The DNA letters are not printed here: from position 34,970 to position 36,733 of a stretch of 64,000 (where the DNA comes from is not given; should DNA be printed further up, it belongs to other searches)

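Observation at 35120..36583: Scr1-type XRE-HTH regulator fused in frame to a complete peptide deformylase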

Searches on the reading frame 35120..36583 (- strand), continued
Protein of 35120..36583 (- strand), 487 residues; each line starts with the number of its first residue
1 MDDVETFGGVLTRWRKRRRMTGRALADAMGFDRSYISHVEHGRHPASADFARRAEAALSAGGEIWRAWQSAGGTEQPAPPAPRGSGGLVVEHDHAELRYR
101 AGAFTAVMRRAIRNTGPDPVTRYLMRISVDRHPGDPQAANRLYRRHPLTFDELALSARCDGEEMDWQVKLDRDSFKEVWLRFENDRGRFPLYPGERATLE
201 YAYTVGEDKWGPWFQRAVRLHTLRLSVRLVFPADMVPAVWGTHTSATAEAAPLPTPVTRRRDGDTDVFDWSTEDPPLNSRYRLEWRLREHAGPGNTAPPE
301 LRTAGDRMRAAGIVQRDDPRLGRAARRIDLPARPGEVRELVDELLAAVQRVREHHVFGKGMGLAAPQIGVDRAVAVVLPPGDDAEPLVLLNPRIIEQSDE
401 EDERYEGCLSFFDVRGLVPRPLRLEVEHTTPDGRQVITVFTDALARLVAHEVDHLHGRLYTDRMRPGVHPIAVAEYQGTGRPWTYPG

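Call 10: find_encoding_contigs(protein=P0032, flank=8000, max_places=2)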
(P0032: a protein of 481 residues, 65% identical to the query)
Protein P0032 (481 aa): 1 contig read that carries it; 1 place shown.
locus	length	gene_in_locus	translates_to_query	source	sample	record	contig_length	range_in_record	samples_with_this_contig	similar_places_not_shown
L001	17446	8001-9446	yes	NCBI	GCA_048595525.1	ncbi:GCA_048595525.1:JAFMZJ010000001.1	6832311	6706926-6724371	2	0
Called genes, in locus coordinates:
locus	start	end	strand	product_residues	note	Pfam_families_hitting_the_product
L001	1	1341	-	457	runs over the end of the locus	PF00282:Pyridoxal_deC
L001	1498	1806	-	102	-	PF19730:DUF6221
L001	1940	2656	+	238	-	PF02567:PhzC-PhzF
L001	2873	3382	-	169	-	PF13581:HATPase_c_2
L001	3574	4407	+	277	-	PF01381:HTH_3 (weak), PF12844:HTH_19, PF13560:HTH_31, PF19054:DUF5753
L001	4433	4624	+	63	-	PF04149:DUF397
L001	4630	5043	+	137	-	PF00293:NUDIX, PF14815:NUDIX_4 (weak)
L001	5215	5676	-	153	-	PF00293:NUDIX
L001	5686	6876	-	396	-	PF01041:DegT_DnrJ_EryC1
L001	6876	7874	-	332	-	PF01408:GFO_IDH_MocA, PF02894:GFO_IDH_MocA_C, PF22725:GFO_IDH_MocA_C3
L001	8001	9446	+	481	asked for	PF01381:HTH_3 (weak), PF13560:HTH_31, PF01327:Pep_deformylase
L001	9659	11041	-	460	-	PF00364:Biotin_lipoyl, PF25917:BSH_RND (weak), PF02817:E3_binding, PF00198:2-oxoacid_dh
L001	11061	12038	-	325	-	PF02779:Transket_pyr, PF02780:Transketolase_C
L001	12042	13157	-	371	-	PF00676:E1_dh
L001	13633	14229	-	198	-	PF04542:Sigma70_r2, PF22029:PhyR_sigma2 (weak), PF04545:Sigma70_r4, PF08281:Sigma70_r4_2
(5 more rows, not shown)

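Call 11: find_encoding_contigs(protein=P0118, flank=8000, max_places=2)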
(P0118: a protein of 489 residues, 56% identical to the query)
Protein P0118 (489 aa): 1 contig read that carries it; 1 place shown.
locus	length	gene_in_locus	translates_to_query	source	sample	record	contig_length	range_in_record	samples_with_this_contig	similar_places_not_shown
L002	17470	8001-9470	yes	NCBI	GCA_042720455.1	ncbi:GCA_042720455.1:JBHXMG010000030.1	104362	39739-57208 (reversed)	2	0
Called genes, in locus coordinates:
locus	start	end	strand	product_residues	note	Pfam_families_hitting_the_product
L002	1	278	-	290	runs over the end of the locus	PF02739:5_3_exonuc_N, PF01367:5_3_exonuc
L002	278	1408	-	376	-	PF13439:Glyco_transf_4, PF20706:GT4-conflict, PF00534:Glycos_transf_1, PF13692:Glyco_trans_1_4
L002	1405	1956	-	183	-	PF00156:Pribosyltran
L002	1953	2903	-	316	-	PF04055:Radical_SAM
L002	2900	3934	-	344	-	PF13641:Glyco_tranf_2_3, PF00535:Glycos_transf_2, PF10111:Glyco_tranf_2_2 (weak)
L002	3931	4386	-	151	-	PF21818:DUF6884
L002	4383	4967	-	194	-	PF03781:FGE-sulfatase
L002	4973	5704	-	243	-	PF00078:RVT_1 (weak)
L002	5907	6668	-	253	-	PF04055:Radical_SAM (weak)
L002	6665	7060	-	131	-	PF01242:PTPS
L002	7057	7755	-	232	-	PF00733:Asn_synthase (weak), PF06508:QueC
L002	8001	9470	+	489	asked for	PF13560:HTH_31, PF01327:Pep_deformylase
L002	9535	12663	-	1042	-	PF04738:Lant_dehydr_N, PF14028:Lant_dehydr_C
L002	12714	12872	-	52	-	-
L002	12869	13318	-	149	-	-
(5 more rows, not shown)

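Call 17: find_related_loci(query=A1, collection=genome_contigs, flank=10000)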
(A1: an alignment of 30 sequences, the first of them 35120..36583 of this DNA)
Query A1 (487 aa) in genome_contigs; peptide patterns used: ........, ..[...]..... (x = any residue, [..] = any of these).
600 stretches matched a pattern (row limit reached: there are more); 585 encode a relative of the query (tblastn E <= 1e-3); the best 80 are kept; 80 distinct loci.
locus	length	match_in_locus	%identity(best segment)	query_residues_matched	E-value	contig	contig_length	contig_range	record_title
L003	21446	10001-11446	69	5-487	0e+0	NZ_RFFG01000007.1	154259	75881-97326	Actinomadura harenae strain NEAU-Ht49 Scaffold7, whole genome shotgun sequence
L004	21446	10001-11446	68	3-485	0e+0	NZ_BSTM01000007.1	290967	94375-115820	Actinomadura sp. NBRC 104412 sequence007, whole genome shotgun sequence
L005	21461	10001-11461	66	2-486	0e+0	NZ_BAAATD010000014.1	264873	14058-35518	Actinomadura fulvescens strain JCM 6833 sequence14, whole genome shotgun sequence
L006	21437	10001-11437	66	6-485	0e+0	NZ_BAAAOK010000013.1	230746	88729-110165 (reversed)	Actinomadura alba strain JCM 14906 sequence13, whole genome shotgun sequence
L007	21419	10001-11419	65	7-485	0e+0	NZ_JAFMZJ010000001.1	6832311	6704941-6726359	Nocardiopsis sp. CNT-189 CNT189_1, whole genome shotgun sequence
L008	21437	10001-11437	65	6-485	0e+0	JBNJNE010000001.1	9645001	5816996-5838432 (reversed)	Spirillospora sp. CA-108201 MDNA_WGS_248_1, whole genome shotgun sequence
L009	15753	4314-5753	63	7-485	0e+0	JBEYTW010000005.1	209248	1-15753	Spirillospora sp. NPDC047418 NPDC047418_147_A1.ctg-0005, whole genome shotgun sequence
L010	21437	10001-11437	62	6-485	0e+0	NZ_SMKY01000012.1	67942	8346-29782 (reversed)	Actinomadura darangshiensis strain DSM 45941 NODE_12_length_67942_cov_19.6158, whole genome shotgun sequence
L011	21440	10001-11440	63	3-486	0e+0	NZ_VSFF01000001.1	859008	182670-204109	Actinomadura syzygii strain GKU157 NODE_1_length_859008_cov_52.519692, whole genome shotgun sequence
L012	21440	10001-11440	63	7-485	0e+0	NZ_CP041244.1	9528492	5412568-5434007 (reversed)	Actinomadura sp. WMMA1423 chromosome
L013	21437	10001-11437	64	5-483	0e+0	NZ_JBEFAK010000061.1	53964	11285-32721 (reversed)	Nonomuraea sp. B19D2 B19D2_SPAdes_assembly_contig_61, whole genome shotgun sequence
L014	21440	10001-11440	63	5-483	0e+0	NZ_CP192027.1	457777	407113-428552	Streptosporangium sp. CA-135522 plasmid unnamed1, complete sequence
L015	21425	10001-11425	61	7-485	0e+0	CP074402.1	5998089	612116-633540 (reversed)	Nocardiopsis eucommiae strain HDS5 chromosome, complete genome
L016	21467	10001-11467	61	6-485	0e+0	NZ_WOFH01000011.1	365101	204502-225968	Actinomadura litoris strain NEAU-AAG5 Scaffold11, whole genome shotgun sequence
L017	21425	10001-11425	60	7-485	0e+0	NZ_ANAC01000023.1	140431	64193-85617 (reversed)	Nocardiopsis alba DSM 43377 contig_23, whole genome shotgun sequence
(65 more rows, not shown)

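Call 25: predict_structure(alignment_id=A1)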
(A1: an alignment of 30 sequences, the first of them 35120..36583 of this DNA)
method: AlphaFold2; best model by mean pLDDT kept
length: 487 residues; sequences in the alignment: 30
mean_pLDDT: 83.0   pTM: 0.47
mean pLDDT of the five models: 83.0, 82.3, 81.9, 80.0, 78.9
residues with pLDDT >= 90: 217; 70-90: 189; 50-70: 49; < 50: 32
segments of 3 or more residues with pLDDT < 50: 1-3, 74-85, 290-300, 480-482
pLDDT, mean of each block of 10 residues (from residue 1): 74 95 90 85 81 91 90 48 64 96 95 90 84 69 76 91 89 74 91 92 89 89 96 87 65 83 96 88 76 40 72 86 92 87 87 72 93 93 85 96 72 78 95 94 91 93 85 63 50
secondary structure, 60 per line:
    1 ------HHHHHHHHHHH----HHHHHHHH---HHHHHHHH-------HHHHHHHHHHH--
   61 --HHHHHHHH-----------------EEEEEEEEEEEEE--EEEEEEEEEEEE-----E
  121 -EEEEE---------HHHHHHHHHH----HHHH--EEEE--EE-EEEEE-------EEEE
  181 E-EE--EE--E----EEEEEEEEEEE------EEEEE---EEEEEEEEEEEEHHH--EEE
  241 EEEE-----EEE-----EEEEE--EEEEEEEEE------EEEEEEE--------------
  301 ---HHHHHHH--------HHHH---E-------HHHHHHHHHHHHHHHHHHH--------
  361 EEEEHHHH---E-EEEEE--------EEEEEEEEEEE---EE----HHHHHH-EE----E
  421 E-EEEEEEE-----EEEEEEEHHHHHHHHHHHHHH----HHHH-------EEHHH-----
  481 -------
elements in order: H7-17 H22-29 H33-40 H48-58 H63-70 E88-100 E103-114 E122-126 H136-145 H150-153 E156-159 E165-169 E177-181 E196-206 E213-217 E221-232 E238-244 E250-252 E258-262 E265-273 E280-286 H304-310 H319-322 H334-352 E361-364 H365-368 E374-378 E387-397 H407-412 E423-429 E435-441 H442-455 H460-463

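Call 41: search_protein_families(library=padloc, proteins=[window:35120-36583:-], max_evalue=0.01)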
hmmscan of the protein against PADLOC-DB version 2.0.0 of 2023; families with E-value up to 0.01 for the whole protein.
window:35120-36583:- (487 aa): 6 families
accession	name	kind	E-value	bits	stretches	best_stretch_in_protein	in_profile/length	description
PDLC03665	Control_protein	-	0.00024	19.3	1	7-58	9-61/77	control protein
PDLC02926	HTH_VI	-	0.00026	19.2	1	8-49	3-44/92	-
PDLC04142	capH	-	0.00093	18.2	1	7-58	7-58/103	capH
PDLC03946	RmrA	-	0.0016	15.2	1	13-58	9-54/357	-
PDLC03949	RmrA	-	0.0067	13.3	0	14-56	10-52/363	-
PDLC03666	Control_protein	-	0.0093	14.4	0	1-48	1-48/77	control protein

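Call 77: find_related_loci(query=A1, collection=viral_contigs, flank=10000)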
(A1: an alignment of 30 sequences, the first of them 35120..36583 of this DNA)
Query A1 (487 aa) in viral_contigs; peptide patterns used: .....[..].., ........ (x = any residue, [..] = any of these).
14 stretches matched a pattern; 12 encode a relative of the query (tblastn E <= 1e-3); 12 distinct loci.
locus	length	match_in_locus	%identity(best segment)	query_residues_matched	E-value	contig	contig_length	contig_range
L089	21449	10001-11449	54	5-485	2e-160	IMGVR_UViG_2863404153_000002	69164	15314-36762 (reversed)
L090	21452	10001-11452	52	5-485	3e-158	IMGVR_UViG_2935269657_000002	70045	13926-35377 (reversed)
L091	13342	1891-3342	53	5-485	2e-156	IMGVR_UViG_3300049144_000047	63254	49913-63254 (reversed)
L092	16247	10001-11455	52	4-485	1e-154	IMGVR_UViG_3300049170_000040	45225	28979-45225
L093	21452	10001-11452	52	7-485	2e-154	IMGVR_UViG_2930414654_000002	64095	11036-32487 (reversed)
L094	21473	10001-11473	53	5-487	7e-154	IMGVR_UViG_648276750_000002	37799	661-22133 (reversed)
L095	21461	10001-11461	52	5-487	1e-153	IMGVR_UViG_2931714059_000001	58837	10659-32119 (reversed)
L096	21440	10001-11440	53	7-485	9e-153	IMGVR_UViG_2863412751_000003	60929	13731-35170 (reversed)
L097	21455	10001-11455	52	7-485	1e-150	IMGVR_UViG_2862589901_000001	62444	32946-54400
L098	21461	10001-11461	53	5-485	7e-161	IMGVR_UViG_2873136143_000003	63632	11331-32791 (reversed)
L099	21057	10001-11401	50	1-476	8e-135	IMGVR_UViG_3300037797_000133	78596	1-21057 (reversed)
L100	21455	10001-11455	53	5-485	3e-159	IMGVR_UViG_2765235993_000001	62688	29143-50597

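Call 81: search_protein_families(library=phrogs, proteins=[L089:3243-5246:-, L089:5243-6640:-, L089:9003-9458:-, L089:8456-8788:-, L089:12546-13205:-, L089:14184-15296:-, L089:15309-16103:-, L089:17019-18452:-, L089:19113-20072:-, L089:2266-3153:-], max_evalue=0.001)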
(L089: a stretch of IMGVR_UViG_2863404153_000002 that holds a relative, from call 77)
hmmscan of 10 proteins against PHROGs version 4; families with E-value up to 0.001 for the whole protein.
L089:3243-5246:- (667 aa): 3 families
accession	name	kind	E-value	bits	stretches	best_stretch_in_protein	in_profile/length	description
phrog_12531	-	moron, auxiliary metabolic gene and host takeover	1.3e-64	219.7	1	151-569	106-520/605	FtsK/SpoIIIE-like protein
phrog_31069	-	moron, auxiliary metabolic gene and host takeover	4.7e-05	23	1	279-367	249-337/742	FtsK/SpoIIIE-like protein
phrog_1358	-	moron, auxiliary metabolic gene and host takeover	0.0005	18.7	1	421-501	701-789/1382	FtsK/SpoIIIE-like protein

L089:5243-6640:- (465 aa): 0 families

L089:9003-9458:- (151 aa): 0 families

L089:8456-8788:- (110 aa): 0 families

L089:12546-13205:- (219 aa): 3 families
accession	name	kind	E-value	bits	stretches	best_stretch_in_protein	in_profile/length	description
phrog_1467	-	unknown function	8.7e-25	88.6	1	18-211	18-208/226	-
phrog_908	-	unknown function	4.2e-14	53.4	1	17-217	57-249/361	-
phrog_1568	-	DNA, RNA and nucleotide metabolism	2.6e-13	51.2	1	20-211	26-177/264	DNA binding protein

L089:14184-15296:- (370 aa): 9 families
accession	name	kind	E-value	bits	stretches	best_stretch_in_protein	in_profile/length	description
phrog_7527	-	unknown function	3.5e-08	34.6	1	157-242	7-89/95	-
phrog_5475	-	unknown function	5.4e-07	29.8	1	188-246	18-75/458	-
phrog_498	-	other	4.5e-06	26.4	1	189-244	52-108/633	DNA methyltransferase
phrog_620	-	DNA, RNA and nucleotide metabolism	5.9e-06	27.5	1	196-243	32-79/217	ParB-like partition protein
phrog_2159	-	DNA, RNA and nucleotide metabolism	6.8e-05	23.4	1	199-246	87-144/365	ParB-like partition protein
phrog_15396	-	DNA, RNA and nucleotide metabolism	0.00011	23.1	1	190-241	22-72/258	ParB-like partition nuclease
phrog_8071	-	DNA, RNA and nucleotide metabolism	0.00014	22.3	1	194-243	27-77/389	ParB-like partition protein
phrog_21912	-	DNA, RNA and nucleotide metabolism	0.00038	21.4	1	174-245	28-113/153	DNA binding protein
phrog_21315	-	unknown function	0.00085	19.4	0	195-239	31-75/415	-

L089:15309-16103:- (264 aa): 8 families
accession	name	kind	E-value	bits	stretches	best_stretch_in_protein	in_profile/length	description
phrog_67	-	other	1.9e-31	110.9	1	24-256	122-348/743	DNA methyltransferase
phrog_498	-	other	5.4e-23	82.4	1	23-256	198-425/633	DNA methyltransferase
phrog_3008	-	other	7.3e-17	62.4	1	180-255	140-215/244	DNA methyltransferase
phrog_18293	-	other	1.1e-11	45.7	1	189-259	45-115/119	methyltransferase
phrog_23085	-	unknown function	2.8e-11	44.2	1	167-251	19-105/138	-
phrog_6952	-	other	3.1e-07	31.4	1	189-250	113-174/181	DNA methyltransferase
phrog_8769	-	other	1.8e-05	25.5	1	211-254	13-56/71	methyltransferase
phrog_23148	-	unknown function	6.1e-05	24.1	1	178-254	73-149/165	-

L089:17019-18452:- (477 aa): 9 families
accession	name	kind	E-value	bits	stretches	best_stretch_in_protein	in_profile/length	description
phrog_19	-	DNA, RNA and nucleotide metabolism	7e-80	270.6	1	38-476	155-583/621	DnaB-like replicative helicase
phrog_11530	-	unknown function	3.6e-44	151.8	1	320-472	3-157/184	-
phrog_243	-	DNA, RNA and nucleotide metabolism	3.6e-41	141.9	1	231-475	29-269/273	DnaB-like replicative helicase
phrog_239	-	DNA, RNA and nucleotide metabolism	1.2e-36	128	1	162-474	296-599/801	DNA primase/helicase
phrog_19347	-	unknown function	1.4e-13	52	2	443-474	48-79/79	-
phrog_5482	-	unknown function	2.7e-08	34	1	346-448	161-270/341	-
phrog_97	-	other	4.1e-05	24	1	210-261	41-97/506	UvsX-like recombinase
phrog_8337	-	DNA, RNA and nucleotide metabolism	8.5e-05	23.1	1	214-276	45-108/273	DNA repair protein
phrog_3123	-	unknown function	0.0001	22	1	240-409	344-518/583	-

L089:19113-20072:- (319 aa): 16 families
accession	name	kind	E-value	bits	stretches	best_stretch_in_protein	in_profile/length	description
phrog_270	-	DNA, RNA and nucleotide metabolism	2.4e-25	90.7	1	24-293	46-255/383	replication initiation protein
phrog_1032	-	DNA, RNA and nucleotide metabolism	5.9e-17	63.6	1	1-235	1-204/281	replication initiation protein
phrog_10293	-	unknown function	2.9e-16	60.7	1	214-287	11-84/185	-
phrog_9327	-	DNA, RNA and nucleotide metabolism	3.8e-11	44.1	1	159-290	125-244/276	primosomal protein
phrog_9474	-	DNA, RNA and nucleotide metabolism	4.7e-10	40.5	1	100-292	93-253/288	replication initiation protein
phrog_391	-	DNA, RNA and nucleotide metabolism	1e-09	39.5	1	1-217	1-190/298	replication initiation O-like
phrog_6643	-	DNA, RNA and nucleotide metabolism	1.4e-09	38.8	1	1-96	1-91/313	replication initiation protein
phrog_678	-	DNA, RNA and nucleotide metabolism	2.3e-07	31.7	1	29-182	76-196/346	replication initiation O-like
phrog_16304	-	unknown function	2.4e-07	31.9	1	205-288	132-225/244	-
phrog_2440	-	transcription regulation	3.1e-05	24.9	1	15-90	18-87/126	transcriptional regulator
phrog_345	-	DNA, RNA and nucleotide metabolism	5.6e-05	24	1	24-205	44-203/297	replication initiation O-like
phrog_11896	-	DNA, RNA and nucleotide metabolism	0.00016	22.7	1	26-87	21-81/225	primosomal protein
phrog_26426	-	DNA, RNA and nucleotide metabolism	0.00026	21.5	1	206-262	135-190/272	replication protein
phrog_3502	-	unknown function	0.00047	21.2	1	15-87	41-111/131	-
phrog_8102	-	DNA, RNA and nucleotide metabolism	0.00049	20.3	0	40-135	52-148/337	replication initiation protein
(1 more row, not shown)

L089:2266-3153:- (295 aa): 1 family
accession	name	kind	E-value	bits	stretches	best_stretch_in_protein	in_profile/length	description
phrog_14336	-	unknown function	8.6e-05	23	0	113-184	159-228/363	-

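Call 82: search_dna_similar(query=window:35120-36583:-, collection=phages, mode=protein, max_rows=25)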
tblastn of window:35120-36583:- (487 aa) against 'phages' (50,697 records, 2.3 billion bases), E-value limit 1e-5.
Records with a match: 111; places in all: 112; records where one place covers at least 80% of the query: 0.
Best place of each record, by identity: <60% 111.
By first word of the organism name: Synechococcus 53; Bacteriophage 19; Brevundimonas 5; Vibrio 5; Listeria 4; Acinetobacter 4; Methylophilales 4; Cyanophage 3; Salmonella 3; Staphylococcus 2; and 8 more.
By host as written in the record: - 68; Listeria monocytogenes 4; Brevundimonas pondensis LVF1 4; Methylophilales_sp._H5P1 4; Synechococcus sp. WH8109 3; Synechococcus sp. 3; Synechococcus sp. KCZYC6 2; Homo sapiens 2; and 17 more.
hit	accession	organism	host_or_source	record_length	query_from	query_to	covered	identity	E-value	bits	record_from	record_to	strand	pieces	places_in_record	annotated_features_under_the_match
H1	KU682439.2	Stenotrophomonas phage vB_SmaS-DLP_6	Stenotrophomonas maltophilia D1571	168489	285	481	40%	28.9%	1e-13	80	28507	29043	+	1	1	peptide deformylase | SNF2 DNA repair protein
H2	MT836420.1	Bacteriophage sp.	human fecal samples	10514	293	464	35%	33.0%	4e-10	69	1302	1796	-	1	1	record has no annotation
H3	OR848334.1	Listeria phage LM 4-14-1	Listeria monocytogenes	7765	305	464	33%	33.8%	2e-13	79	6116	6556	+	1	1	record has no annotation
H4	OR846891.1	Listeria phage LM 4-11-1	Listeria monocytogenes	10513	305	464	33%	33.8%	2e-13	79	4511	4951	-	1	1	record has no annotation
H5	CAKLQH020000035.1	Acinetobacter phage MD-2021a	not known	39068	306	466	33%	32.5%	5e-11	72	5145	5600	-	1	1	def_2: peptide deformylase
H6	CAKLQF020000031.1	Acinetobacter phage MD-2021a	not known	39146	306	466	33%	32.5%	5e-11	72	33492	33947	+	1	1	def_2: peptide deformylase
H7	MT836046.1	Bacteriophage sp.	human fecal samples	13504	307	470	34%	31.7%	1e-9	67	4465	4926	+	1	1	record has no annotation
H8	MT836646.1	Bacteriophage sp.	human fecal samples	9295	307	464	32%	32.7%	8e-13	77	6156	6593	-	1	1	record has no annotation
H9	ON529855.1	Brevundimonas phage vB_BpoS-Domovoi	Brevundimonas pondensis EIF1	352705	311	484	36%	29.4%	2e-6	56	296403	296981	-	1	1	peptide deformylase | hypothetical protein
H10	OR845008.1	Staphylococcus phage SA 1306 Kay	Staphylococcus aureus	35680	300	471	35%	29.3%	9e-9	64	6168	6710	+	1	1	record has no annotation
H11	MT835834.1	Bacteriophage sp.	human fecal samples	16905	300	464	34%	30.5%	3e-10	69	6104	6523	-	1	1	record has no annotation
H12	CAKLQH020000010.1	Acinetobacter phage MD-2021a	not known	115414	319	464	30%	34.4%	5e-13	78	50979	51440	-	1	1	def_1: polypeptide deformylase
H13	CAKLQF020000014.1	Acinetobacter phage MD-2021a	not known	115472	319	464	30%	34.4%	5e-13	78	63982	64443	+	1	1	def_1: polypeptide deformylase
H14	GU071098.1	Synechococcus phage S-SSM7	Synechococcus sp. WH8109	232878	300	462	33%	30.3%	8e-11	71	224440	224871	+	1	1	RIIA-RIIB membrane-associated protein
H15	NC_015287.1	Synechococcus phage S-SSM7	Synechococcus sp. WH8109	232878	300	462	33%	30.3%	8e-11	71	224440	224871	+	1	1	peptide deformylase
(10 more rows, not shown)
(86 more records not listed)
